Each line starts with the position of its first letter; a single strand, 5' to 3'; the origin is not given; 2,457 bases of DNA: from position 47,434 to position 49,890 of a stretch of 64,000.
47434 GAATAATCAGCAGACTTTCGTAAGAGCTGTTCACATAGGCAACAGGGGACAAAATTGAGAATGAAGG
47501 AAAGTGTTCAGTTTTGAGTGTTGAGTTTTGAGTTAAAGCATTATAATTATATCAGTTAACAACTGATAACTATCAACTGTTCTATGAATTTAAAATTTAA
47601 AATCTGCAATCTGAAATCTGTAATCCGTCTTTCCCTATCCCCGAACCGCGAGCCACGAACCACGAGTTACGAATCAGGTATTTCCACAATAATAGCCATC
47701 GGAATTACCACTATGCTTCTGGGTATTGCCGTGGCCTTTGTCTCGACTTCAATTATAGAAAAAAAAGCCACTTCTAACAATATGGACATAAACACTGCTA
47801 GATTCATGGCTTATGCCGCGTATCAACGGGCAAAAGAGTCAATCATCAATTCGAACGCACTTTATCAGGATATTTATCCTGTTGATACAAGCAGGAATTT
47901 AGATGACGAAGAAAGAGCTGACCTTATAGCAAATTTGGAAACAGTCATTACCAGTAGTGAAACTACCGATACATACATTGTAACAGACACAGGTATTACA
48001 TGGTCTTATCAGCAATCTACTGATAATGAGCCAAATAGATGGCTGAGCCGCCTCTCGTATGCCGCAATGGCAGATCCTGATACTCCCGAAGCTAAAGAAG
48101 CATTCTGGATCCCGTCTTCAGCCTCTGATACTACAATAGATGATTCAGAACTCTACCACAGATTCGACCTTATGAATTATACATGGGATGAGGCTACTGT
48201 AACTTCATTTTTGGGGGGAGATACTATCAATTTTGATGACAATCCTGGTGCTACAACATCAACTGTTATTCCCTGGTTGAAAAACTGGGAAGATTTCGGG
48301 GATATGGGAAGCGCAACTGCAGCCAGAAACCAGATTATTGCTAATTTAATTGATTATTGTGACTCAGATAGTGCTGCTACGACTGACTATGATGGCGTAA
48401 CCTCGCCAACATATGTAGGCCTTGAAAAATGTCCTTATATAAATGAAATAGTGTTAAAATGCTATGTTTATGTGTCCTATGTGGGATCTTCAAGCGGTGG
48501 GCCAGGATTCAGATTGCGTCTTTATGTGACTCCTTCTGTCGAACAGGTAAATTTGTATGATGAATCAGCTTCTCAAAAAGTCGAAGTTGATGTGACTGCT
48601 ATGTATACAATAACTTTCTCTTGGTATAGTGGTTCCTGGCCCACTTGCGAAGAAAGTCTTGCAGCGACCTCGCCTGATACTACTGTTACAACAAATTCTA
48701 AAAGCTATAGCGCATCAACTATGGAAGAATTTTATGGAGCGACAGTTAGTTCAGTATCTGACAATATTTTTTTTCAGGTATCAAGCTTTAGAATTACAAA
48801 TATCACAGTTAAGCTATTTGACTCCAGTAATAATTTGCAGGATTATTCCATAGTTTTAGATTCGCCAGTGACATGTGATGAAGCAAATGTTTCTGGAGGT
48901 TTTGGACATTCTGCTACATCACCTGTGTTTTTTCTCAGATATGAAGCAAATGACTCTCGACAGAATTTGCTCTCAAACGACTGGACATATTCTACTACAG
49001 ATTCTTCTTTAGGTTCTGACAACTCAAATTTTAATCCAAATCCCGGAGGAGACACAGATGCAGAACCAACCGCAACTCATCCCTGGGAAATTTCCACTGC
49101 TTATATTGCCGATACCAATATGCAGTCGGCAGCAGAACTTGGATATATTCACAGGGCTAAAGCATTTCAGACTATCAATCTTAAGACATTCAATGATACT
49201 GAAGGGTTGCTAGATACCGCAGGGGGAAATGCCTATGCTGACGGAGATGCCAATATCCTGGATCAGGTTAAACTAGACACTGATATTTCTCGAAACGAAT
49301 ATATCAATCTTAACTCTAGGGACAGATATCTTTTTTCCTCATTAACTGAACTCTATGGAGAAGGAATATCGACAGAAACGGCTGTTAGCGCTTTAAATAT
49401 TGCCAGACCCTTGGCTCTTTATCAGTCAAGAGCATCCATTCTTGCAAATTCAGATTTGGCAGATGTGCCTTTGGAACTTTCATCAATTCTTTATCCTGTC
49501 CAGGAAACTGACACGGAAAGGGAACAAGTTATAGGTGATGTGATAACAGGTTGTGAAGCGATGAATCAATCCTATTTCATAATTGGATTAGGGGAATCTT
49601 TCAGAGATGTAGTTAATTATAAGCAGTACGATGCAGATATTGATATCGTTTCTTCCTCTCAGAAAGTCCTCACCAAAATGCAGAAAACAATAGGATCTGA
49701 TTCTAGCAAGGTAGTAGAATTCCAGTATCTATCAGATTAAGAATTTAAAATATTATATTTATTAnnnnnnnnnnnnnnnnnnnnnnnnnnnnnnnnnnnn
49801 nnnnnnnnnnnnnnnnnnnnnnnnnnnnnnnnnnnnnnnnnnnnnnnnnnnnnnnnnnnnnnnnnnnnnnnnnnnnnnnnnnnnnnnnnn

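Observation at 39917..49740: Mirror-image pair of GspI/J/K-like minor-pseudopilin triads with no assembly machinery in cis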

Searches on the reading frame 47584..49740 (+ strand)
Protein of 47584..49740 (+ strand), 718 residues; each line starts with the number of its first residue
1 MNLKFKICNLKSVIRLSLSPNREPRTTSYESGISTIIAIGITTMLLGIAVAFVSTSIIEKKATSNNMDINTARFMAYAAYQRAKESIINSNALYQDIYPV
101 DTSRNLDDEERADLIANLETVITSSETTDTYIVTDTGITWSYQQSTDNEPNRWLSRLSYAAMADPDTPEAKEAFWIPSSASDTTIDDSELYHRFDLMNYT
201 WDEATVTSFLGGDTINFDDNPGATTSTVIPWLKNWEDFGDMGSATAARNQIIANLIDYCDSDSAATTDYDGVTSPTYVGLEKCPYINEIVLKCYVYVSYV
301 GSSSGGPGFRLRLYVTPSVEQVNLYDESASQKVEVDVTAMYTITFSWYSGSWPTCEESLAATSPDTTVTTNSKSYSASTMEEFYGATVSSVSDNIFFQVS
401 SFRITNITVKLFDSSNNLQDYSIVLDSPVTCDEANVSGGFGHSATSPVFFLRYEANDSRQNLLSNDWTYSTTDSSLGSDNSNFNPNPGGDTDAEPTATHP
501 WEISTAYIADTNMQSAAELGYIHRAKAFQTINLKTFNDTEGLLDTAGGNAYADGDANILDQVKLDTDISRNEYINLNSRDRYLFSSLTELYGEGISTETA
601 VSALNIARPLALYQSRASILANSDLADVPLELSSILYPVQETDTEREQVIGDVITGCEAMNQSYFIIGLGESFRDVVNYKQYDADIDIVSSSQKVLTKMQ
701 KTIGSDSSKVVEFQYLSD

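Call 3: search_protein_families(library=pfam, proteins=[window:47584-49740:+], max_evalue=1)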
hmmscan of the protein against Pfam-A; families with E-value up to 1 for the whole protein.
window:47584-49740:+ (718 aa): 1 family
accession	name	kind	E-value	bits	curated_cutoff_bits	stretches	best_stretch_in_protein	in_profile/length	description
PF04984.19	Phage_sheath_1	-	0.0076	16.5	31.4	1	70-133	100-162/168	Phage tail sheath protein subtilisin-like domain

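Call 4: search_protein_families(library=ncbifam, proteins=[window:47584-49740:+], max_evalue=1)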
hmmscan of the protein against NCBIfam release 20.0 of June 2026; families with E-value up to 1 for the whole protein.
window:47584-49740:+ (718 aa): 0 families

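Call 18: find_homologous_proteins(query=window:47584-49740:+, max_evalue=0.001)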
Query window:47584-49740:+ (718 aa): 40 proteins with E <= 0.001 among 8000 candidates.
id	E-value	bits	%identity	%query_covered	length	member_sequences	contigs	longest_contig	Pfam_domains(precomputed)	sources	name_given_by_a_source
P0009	0.0e+0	1496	100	94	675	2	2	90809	-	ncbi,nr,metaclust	ncbi:MAG TPA: hypothetical protein DD381_10930 [Lentisphaeria bacterium]|nr:MAG: hypothetical protei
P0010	1.5e-102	362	37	100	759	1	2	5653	-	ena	-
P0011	8.8e-90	320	37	77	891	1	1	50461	-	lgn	-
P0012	1.7e-87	313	37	77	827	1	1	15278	-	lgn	-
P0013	1.9e-86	309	33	77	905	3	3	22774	-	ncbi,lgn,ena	-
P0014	9.4e-83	297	35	77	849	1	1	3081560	-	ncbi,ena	-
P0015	2.7e-81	292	34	77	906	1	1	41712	-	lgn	-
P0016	1.2e-75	274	33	77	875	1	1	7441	-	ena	-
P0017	6.2e-74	268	35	38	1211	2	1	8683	-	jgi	jgi:hypothetical protein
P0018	1.3e-72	264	31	50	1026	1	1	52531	-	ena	-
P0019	2.2e-72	263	34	77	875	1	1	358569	-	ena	-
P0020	2.7e-71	259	32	77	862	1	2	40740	-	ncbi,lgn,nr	ncbi:MAG: hypothetical protein K9L78_03760 [Victivallales bacterium]|nr:hypothetical protein [Victiv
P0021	7.1e-71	258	33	80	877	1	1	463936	-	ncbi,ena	-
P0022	2.8e-70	256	29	44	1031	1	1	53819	-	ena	-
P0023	1.1e-68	251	33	77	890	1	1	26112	-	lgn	-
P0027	1.8e-66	243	31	56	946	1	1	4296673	PF00553.26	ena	-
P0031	2.8e-64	236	31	77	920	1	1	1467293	-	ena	-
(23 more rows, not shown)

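Call 25: search_solved_structures(query=A1, max_evalue=10, show_alignments=2)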
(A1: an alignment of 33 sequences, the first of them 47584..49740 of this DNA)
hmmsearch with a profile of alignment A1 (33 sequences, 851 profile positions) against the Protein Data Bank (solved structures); distinct sequences matched with E-value up to 10: 0.

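Call 31: find_encoding_contigs(protein=P0014, flank=10000, max_places=2)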
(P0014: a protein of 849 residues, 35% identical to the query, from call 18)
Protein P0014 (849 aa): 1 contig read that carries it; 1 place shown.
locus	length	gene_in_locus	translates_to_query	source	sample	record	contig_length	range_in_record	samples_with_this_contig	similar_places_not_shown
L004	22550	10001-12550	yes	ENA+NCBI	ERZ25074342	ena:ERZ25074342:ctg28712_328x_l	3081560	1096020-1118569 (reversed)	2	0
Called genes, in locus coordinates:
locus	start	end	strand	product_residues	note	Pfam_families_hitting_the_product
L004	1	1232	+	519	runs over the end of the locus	PF04349:MdoG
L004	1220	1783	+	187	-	-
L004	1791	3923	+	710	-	PF00535:Glycos_transf_2, PF13632:Glyco_trans_2_3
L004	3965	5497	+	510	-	PF04349:MdoG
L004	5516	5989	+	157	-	-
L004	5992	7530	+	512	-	-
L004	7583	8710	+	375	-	PF02746:MR_MLE_N, PF13378:MR_MLE_C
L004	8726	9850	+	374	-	-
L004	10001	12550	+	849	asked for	-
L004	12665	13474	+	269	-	-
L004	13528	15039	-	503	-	PF13506:Glyco_transf_21, PF13641:Glyco_tranf_2_3, PF00535:Glycos_transf_2, PF13632:Glyco_trans_2_3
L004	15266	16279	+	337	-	PF01408:GFO_IDH_MocA, PF22725:GFO_IDH_MocA_C3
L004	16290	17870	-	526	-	PF00111:Fer2 (faint), PF17651:Raco_middle, PF14574:RACo_C_ter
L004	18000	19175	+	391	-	-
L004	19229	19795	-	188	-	PF00691:OmpA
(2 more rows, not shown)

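Call 32: find_encoding_contigs(protein=P0027, flank=10000, max_places=2)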
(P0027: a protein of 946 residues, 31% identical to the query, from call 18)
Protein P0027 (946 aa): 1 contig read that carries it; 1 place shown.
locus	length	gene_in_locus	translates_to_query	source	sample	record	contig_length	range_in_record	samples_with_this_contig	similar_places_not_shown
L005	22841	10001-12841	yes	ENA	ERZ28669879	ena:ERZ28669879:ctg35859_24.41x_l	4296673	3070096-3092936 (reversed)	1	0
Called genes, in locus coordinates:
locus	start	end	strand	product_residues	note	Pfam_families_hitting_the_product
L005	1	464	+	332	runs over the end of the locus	PF13487:HD_5, PF01966:HD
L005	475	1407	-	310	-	PF00109:ketoacyl-synt, PF13723:Ketoacyl-synt_2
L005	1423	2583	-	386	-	PF00108:Thiolase_N (faint), PF00109:ketoacyl-synt, PF02801:Ketoacyl-synt_C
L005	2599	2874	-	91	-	PF00550:PP-binding (weak)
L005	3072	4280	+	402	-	PF04101:Glyco_tran_28_C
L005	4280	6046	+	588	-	PF05057:DUF676 (weak), PF12146:Hydrolase_4 (faint), PF04055:Radical_SAM, PF13186:SPASM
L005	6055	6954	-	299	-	PF03279:Lip_A_acyltrans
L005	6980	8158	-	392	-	PF00535:Glycos_transf_2, PF09835:DUF2062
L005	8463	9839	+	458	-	-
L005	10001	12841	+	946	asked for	PF00553:CBM_2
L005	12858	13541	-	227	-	-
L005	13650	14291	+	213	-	PF27546:MICAH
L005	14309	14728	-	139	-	PF01502:PRA-CH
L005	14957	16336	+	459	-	PF00367:PTS_EIIB, PF02378:PTS_EIIC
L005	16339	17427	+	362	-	PF19200:MupG_N, PF05913:MupG_C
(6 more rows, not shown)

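Call 33: find_encoding_contigs(protein=P0031, flank=10000, max_places=2)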
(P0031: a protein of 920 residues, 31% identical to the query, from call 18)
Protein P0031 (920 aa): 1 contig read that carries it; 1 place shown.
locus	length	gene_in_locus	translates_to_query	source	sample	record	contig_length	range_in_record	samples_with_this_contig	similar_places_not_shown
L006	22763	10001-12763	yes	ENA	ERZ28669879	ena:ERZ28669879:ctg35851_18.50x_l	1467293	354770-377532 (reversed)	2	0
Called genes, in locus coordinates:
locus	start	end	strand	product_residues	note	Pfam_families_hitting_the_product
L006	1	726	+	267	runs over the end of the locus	PF01980:TrmO_N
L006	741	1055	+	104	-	-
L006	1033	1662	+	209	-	-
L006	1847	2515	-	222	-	PF03460:NIR_SIR_ferr, PF01077:NIR_SIR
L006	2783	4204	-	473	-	PF01554:MatE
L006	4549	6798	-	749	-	PF00515:TPR_1 (faint), PF07719:TPR_2 (faint), PF13424:TPR_12 (faint), PF13428:TPR_14 (faint), PF25063:ARM_TT21_C (faint), PF14559:TPR_19 (weak)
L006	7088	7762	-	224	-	PF02508:Rnf-Nqr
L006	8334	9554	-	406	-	PF25876:HH_MFP_RND (weak)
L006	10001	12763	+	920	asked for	-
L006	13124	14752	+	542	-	PF00919:UPF0004, PF04055:Radical_SAM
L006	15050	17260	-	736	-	PF02743:dCache_1, PF22673:MCP-like_PDC_1 (weak), PF00672:HAMP (weak), PF07228:SpoIIE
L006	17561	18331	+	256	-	PF01569:PAP2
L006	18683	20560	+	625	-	PF00662:Proton_antipo_N, PF00361:Proton_antipo_M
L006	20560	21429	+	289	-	PF00146:NADHdh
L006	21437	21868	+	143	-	PF01058:Oxidored_q6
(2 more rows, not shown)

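Call 34: predict_structure(alignment_id=A1)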
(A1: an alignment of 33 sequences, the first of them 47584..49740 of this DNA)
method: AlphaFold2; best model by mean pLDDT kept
length: 718 residues; sequences in the alignment: 33
mean_pLDDT: 79.8   pTM: 0.75
mean pLDDT of the five models: 79.8, 78.2, 77.9, 76.8, 75.3
residues with pLDDT >= 90: 250; 70-90: 295; 50-70: 104; < 50: 69
segments of 3 or more residues with pLDDT < 50: 1-6, 8-12, 15-19, 21-30, 92-94, 123-132, 592-596, 605-610, 623-637
pLDDT, mean of each block of 10 residues (from residue 1): 45 46 44 75 87 87 87 90 81 57 68 78 45 61 68 80 70 86 81 90 93 82 74 95 96 97 92 90 96 91 70 93 95 94 77 74 90 94 80 76 93 94 94 85 90 95 95 87 86 90 90 92 94 90 90 93 87 71 59 49 47 77 46 47 83 79 83 71 75 87 71 78
secondary structure, 60 per line:
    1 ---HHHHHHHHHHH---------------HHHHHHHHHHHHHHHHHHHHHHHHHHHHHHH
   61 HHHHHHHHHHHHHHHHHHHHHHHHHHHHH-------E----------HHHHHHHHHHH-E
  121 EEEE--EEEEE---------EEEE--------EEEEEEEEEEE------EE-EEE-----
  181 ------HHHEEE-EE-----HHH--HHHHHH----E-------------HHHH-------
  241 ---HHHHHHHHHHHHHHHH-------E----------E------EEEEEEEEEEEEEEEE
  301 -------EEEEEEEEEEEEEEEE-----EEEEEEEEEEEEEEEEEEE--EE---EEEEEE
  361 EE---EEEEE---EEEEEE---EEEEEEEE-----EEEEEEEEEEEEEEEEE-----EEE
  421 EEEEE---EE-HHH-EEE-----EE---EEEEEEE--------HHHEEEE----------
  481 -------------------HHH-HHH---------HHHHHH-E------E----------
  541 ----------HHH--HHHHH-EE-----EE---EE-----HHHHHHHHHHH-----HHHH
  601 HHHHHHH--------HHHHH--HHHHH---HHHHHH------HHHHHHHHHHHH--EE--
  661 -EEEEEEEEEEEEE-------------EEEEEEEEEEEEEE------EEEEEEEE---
elements in order (helices of 4 or more, strands of 3 or more residues): H4-14 H30-89 H108-118 E120-124 E127-131 E141-144 E153-163 E173-175 E190-192 H206-211 H230-233 H244-259 E285-300 E308-323 E329-347 E355-362 E366-370 E374-379 E383-390 E396-412 E418-425 E436-438 E449-455 E467-470 H516-521 H556-560 H581-591 H597-607 H616-620 H623-627 H631-636 H643-654 E662-674 E688-701 E708-715

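Call 39: fold_search(model_id=the predicted structure, library=pdb)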
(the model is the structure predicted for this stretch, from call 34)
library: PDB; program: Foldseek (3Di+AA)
matches with E <= 10: 1272; with E <= 0.001: 0
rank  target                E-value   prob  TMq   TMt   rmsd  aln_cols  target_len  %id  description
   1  5mho_B                3.8e-03  0.57  0.06  0.06  23.0       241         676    9  FXIIIa in complex with the inhibitor ZED2369 (released 2017-12-20)
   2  1tza_A                4.0e-03  0.85  0.09  0.28   9.5       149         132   12  X-ray structure of Northeast Structural Genomics Consortium target SoR45 (released 2004-07-27)
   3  5uj6_B                5.6e-03  0.96  0.06  0.05  12.7       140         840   13  Crystal Structure of Bacteroides Uniformis beta-glucuronidase (released 2017-06-28)
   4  6d8g_B                5.6e-03  0.94  0.07  0.06  13.2       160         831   13  D341A D367A calcium binding mutant of Bacteroides uniformis beta-glucuronidase 2 (released 2018-10-17)
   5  1xvs_A                5.6e-03  0.82  0.07  0.26  11.2       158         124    9  Crystal structure of apaG Protein from Vibrio cholerae (released 2004-12-14)
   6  7t87_B                6.9e-03  0.38  0.08  0.15  20.9       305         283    6  CRYSTAL STRUCTURE OF LEUKOCIDIN AB/CENTYRIN S17/FAB 214F COMPLEX (released 2023-01-11)
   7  5t99_A                7.6e-03  0.96  0.08  0.08  12.8       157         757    8  Crystal structure of BuGH2Awt in complex with Galactoisofagomine (released 2017-09-13)
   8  5mho_A                7.6e-03  0.41  0.06  0.06  23.1       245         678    9  FXIIIa in complex with the inhibitor ZED2369 (released 2017-12-20)
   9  4cu6                  8.8e-03  0.47  0.07  0.06  19.8       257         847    6  Unravelling the multiple functions of the architecturally intricate Streptococcus pneumoniae beta-galactosidase, BgaA (released 2014-08-20)
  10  1f13_B                8.8e-03  0.30  0.07  0.07  27.0       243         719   11  RECOMBINANT HUMAN CELLULAR COAGULATION FACTOR XIII (released 1998-08-12)
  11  4cuc_A                9.8e-03  0.30  0.07  0.06  24.4       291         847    7  Unravelling the multiple functions of the architecturally intricate Streptococcus pneumoniae beta-galactosidase, BgaA. (released 2014-08-20)
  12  3but                  1.0e-02  0.66  0.08  0.27   9.2       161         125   10  Crystal structure of protein Af_0446 from Archaeoglobus fulgidus (released 2008-01-15)
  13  1fie_A                1.0e-02  0.25  0.07  0.07  27.2       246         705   10  RECOMBINANT HUMAN COAGULATION FACTOR XIII (released 1997-02-12)
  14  3b07_A                1.1e-02  0.13  0.07  0.12  30.2       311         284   10  Crystal structure of octameric pore form of gamma-hemolysin from Staphylococcus aureus (released 2011-10-12)
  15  5t98_A                1.1e-02  0.93  0.08  0.07  12.1       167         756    8  Crystal structure of BuGH2Awt (released 2017-09-13)
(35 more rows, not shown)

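Call 42: search_protein_families(library=pfam, alignment_id=A1, max_evalue=1)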
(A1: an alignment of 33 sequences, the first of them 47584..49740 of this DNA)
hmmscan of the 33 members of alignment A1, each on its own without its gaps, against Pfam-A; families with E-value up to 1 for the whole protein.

A. member 1, window:47584-49740:+ (718 aa): 1 family
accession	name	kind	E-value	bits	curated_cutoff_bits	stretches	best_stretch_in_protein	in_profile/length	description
PF04984.19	Phage_sheath_1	-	0.0076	16.5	31.4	1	70-133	100-162/168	Phage tail sheath protein subtilisin-like domain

B. families by the number of members that match (of 33 scanned): 16 families
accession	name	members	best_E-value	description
PF14341.11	PilX_N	7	1.9e-06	PilX N-terminal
PF21687.3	T2SSK_1st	2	0.0049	Type II secretion system (T2SS), protein K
PF20984.2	PT26-6P_helical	1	0.002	PT26-6P, helical domain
PF18498.6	DUF5618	1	0.0065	Domain of unknown function (DUF5618)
PF04984.19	Phage_sheath_1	1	0.0076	Phage tail sheath protein subtilisin-like domain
PF12701.13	LSM14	1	0.02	Scd6-like Sm domain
PF07547.18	RSD-2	1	0.035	RSD-2 N-terminal domain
PF22184.2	CBM_56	1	0.047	Carbohydrate binding module family 56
PF02203.21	TarH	1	0.053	Tar ligand binding domain homologue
PF10982.13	DUF2789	1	0.062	Protein of unknown function (DUF2789)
PF06422.18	PDR_CDR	1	0.11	CDR ABC transporter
PF09269.16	DUF1967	1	0.12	Domain of unknown function (DUF1967)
PF22952.2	KH_11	1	0.18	Eukaryotic type KH-domain (KH-domain type I)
PF22691.2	Thiolase_C_1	1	0.2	Thiolase C-terminal domain-like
PF00335.26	Tetraspanin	1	0.21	Tetraspanin family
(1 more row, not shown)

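Call 61: search_protein_representatives(alignment_id=A1)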
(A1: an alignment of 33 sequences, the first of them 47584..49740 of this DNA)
Query: 33 sequences, 851 profile positions. Proteins with E-value up to 0.001 (for the whole library): 5636; up to 1e-10: 1984; up to 1e-30: 800. The best 150 are listed.
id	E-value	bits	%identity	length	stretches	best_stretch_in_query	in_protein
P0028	0.0e+00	1019.5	-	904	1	1-851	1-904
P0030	2.3e-298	1008.7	-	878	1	7-850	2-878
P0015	6.8e-296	1000.6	-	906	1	5-850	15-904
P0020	2.0e-288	975.9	-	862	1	4-850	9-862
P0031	1.0e-284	963.6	-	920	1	3-850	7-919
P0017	1.2e-280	950.2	-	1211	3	1-514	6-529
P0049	2.0e-278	942.8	-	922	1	3-851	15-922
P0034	1.1e-274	930.3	-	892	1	3-851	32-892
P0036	4.4e-274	928.4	-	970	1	6-850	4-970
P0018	8.3e-271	917.6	-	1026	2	8-477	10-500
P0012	1.6e-269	913.3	-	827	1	8-850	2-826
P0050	1.6e-268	910.0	-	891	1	13-850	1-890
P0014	1.9e-265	899.8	-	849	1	4-850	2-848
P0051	3.8e-263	892.2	-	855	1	5-849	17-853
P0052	2.8e-260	882.7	-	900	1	1-850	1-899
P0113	7.4e-181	620.0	-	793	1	5-851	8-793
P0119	5.9e-179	613.7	-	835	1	5-851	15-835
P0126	1.2e-172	592.8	-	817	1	6-851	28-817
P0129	8.1e-169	580.2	-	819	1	5-850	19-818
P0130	8.5e-168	576.8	-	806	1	4-851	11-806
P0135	1.8e-165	569.1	-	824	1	3-850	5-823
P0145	2.3e-160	552.2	-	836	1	5-850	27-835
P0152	1.1e-158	546.7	-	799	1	7-850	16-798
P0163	6.9e-155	534.1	-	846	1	7-851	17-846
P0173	4.0e-152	524.9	-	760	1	8-850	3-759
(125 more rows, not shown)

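Call 63: search_protein_families(library=pfam, alignment_id=A4, max_evalue=0.01)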
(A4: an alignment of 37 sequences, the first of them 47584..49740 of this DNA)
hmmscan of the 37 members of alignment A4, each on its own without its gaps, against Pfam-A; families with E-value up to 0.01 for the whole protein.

A. member 1, window:47584-49740:+ (718 aa): 1 family
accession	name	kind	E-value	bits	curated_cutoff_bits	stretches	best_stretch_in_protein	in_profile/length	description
PF04984.19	Phage_sheath_1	-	0.0076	16.5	31.4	0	70-133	100-162/168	Phage tail sheath protein subtilisin-like domain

B. families by the number of members that match (of 37 scanned): 3 families
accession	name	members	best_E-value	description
PF14341.11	PilX_N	2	0.0037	PilX N-terminal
PF21687.3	T2SSK_1st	1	0.0018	Type II secretion system (T2SS), protein K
PF04984.19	Phage_sheath_1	1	0.0076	Phage tail sheath protein subtilisin-like domain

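Call 64: search_protein_families(library=ncbifam, alignment_id=A4, max_evalue=0.01)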
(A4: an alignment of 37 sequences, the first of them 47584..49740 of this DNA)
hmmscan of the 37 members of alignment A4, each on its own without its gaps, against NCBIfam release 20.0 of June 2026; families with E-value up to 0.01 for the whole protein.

A. member 1, window:47584-49740:+ (718 aa): 0 families

B. families by the number of members that match (of 37 scanned): 2 families
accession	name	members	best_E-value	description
NF037980.1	T2SS_GspK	19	2.1e-06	type II secretion system minor pseudopilin GspK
TIGR02600.1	Verru_Chthon_A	18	1.9e-10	Verru_Chthon cassette protein A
